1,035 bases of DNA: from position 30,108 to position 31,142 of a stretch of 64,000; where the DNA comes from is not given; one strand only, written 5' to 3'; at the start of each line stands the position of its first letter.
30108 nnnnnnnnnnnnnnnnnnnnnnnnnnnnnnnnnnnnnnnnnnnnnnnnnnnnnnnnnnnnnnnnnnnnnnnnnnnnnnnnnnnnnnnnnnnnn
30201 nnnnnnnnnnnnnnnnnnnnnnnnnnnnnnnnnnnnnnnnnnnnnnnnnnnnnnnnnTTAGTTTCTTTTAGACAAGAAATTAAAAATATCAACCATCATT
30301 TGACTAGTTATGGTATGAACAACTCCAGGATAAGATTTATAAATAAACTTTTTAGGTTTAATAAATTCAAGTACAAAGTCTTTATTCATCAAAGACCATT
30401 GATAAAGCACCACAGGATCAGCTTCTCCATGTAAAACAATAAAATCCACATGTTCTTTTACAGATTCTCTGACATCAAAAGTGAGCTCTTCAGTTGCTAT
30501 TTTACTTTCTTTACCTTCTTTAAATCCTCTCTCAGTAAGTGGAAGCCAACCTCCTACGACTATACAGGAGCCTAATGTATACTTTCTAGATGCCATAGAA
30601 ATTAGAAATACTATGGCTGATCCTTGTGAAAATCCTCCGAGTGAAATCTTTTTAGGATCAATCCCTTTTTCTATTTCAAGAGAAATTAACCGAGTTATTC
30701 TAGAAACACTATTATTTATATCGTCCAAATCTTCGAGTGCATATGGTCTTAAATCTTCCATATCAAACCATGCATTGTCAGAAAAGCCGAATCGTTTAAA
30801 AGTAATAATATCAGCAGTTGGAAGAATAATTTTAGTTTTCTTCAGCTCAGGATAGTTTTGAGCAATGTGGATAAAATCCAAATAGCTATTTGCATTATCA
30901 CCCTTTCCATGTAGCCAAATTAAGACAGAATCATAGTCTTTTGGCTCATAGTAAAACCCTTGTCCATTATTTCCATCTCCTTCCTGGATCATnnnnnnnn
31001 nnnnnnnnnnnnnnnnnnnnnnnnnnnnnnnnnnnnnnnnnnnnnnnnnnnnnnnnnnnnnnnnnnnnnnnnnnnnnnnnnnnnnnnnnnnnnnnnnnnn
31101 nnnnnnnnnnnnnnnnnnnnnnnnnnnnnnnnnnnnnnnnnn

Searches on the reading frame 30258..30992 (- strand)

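Call 39: search_protein_families(library=pfam, proteins=[window:30258-30992:-], max_evalue=0.01)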
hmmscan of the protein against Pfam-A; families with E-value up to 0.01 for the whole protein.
window:30258-30992:- (244 aa): 2 families
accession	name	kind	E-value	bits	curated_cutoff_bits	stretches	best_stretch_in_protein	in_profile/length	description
PF02230.22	Abhydrolase_2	-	3.6e-29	102.6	23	1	21-242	14-215/217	Phospholipase/Carboxylesterase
PF12146.15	Hydrolase_4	-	0.0071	16.1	27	0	182-229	192-235/239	Serine aminopeptidase, S33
